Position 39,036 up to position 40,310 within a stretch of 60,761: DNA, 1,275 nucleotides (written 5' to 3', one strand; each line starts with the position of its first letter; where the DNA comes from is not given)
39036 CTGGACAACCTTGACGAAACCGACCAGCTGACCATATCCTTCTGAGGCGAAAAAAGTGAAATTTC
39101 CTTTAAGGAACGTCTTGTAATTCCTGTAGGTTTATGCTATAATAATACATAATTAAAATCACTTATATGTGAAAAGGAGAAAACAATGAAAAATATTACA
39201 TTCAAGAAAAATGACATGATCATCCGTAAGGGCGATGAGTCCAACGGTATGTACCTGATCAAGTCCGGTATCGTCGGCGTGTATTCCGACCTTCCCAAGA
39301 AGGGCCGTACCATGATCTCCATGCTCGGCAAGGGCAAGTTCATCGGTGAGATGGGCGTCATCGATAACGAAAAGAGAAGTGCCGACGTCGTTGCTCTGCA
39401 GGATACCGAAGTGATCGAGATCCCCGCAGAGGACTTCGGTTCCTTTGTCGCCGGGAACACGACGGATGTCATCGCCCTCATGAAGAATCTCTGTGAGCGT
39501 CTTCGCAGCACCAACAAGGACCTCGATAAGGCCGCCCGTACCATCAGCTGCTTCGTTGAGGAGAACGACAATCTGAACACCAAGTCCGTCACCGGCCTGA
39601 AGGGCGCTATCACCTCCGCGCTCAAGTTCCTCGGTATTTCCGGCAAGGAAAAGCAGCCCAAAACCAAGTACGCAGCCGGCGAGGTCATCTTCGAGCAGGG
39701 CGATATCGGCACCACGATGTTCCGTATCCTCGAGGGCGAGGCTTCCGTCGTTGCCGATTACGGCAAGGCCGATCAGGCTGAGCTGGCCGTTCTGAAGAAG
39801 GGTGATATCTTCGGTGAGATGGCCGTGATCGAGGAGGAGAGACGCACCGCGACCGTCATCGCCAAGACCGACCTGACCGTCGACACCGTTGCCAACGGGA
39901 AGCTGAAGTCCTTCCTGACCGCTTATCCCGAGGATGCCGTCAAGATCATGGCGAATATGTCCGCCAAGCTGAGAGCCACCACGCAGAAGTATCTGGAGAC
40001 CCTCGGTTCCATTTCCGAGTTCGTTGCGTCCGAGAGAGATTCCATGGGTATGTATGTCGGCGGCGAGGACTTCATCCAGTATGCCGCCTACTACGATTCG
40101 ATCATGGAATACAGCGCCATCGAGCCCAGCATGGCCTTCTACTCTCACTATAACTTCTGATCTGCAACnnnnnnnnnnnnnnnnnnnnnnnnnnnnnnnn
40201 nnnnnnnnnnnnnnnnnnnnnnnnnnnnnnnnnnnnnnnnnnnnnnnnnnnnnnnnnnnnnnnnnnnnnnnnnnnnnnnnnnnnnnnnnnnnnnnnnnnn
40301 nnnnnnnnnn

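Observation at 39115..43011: Four-gene operon interleaving cyclic-nucleotide signalling (tandem-CNB receptor, PAS-cyclase) with a base-excision-like enzyme pair (Endo IV-like TIM barrel, UDG-like DUF1643)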

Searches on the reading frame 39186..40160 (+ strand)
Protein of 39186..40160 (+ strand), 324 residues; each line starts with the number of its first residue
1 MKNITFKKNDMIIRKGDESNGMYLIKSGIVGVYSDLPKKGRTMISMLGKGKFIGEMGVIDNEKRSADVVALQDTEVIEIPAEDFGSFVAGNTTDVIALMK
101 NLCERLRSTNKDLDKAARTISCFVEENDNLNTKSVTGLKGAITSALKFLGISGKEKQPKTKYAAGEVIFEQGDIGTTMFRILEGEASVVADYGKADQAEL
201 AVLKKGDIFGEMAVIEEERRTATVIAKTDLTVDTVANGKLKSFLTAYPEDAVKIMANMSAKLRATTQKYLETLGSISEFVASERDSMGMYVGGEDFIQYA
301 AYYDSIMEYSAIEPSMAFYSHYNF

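Call 3: search_protein_families(library=pfam, proteins=[window:39186-40160:+], max_evalue=0.01)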
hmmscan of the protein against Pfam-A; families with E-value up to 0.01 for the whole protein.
window:39186-40160:+ (324 aa): 2 families
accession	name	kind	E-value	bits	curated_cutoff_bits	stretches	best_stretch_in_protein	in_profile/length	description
PF00027.35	cNMP_binding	-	3.5e-45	152.3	27.5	2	5-89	3-87/89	Cyclic nucleotide-binding domain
PF07943.18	PBP5_C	-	0.0056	17.3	21.2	0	202-239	6-42/91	Penicillin-binding protein 5, C-terminal domain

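Call 4: search_protein_families(library=ncbifam, proteins=[window:39186-40160:+], max_evalue=0.01)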
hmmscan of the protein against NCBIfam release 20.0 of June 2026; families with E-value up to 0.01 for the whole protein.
window:39186-40160:+ (324 aa): 10 families
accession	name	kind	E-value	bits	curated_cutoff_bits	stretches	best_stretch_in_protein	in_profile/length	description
NF008732.0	PRK11753.1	equivalog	4.4e-31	108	266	2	6-115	28-138/214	cAMP-activated global transcriptional regulator CRP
TIGR03896.1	cyc_nuc_ocin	subfamily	1.2e-16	61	161.05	1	8-261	15-265/317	bacteriocin-type transport-associated protein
NF058543.1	ActPatMycb56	equivalog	2.1e-16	59.7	460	2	161-232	23-93/317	acetyltransferase Pat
NF041163.2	encap_f2b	equivalog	6.9e-15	55.1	400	2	159-272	97-210/450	family 2B encapsulin nanocompartment shell protein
NF007707.0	PRK10402.1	subfamily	7.3e-11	42.1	180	1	4-107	34-133/226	transcriptional regulator YeiL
NF052518.1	TransRegLdrP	equivalog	3.5e-08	33.7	300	1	162-291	4-138/195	transcriptional regulator LdrP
NF010499.0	PRK13918.1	equivalog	1.5e-06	27.8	274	1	161-241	16-94/205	CRP/FNR family transcriptional regulator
NF006901.0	PRK09392.1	equivalog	9.3e-06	25.1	211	0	6-114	35-142/236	transcriptional activator FtrB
TIGR03697.1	NtcA_cyano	equivalog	1.5e-05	24.8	244.95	0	165-273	1-110/193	global nitrogen regulator NtcA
NF008365.0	PRK11161.1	subfamily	0.00019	20.8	228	1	6-86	52-131/250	fumarate/nitrate reduction transcriptional regulator Fnr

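Call 18: search_protein_families(library=padloc, proteins=[window:39186-40160:+], max_evalue=0.01)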
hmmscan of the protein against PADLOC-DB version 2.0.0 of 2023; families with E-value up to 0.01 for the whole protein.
window:39186-40160:+ (324 aa): 5 families
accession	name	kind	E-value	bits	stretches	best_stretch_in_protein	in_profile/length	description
PDLC02371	PycTIR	-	8.8e-28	95.5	2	4-124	40-156/288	-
PDLC00731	Effector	-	8e-27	92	2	4-124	43-159/306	TIR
PDLC00732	Effector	-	5.1e-24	82.7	2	5-124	40-155/301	TIR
PDLC00734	PycC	-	1.1e-17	62.2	2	5-121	37-147/374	Pycsar cyclase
PDLC00730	Effector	-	3.2e-13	47.5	2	162-264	61-160/299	TIR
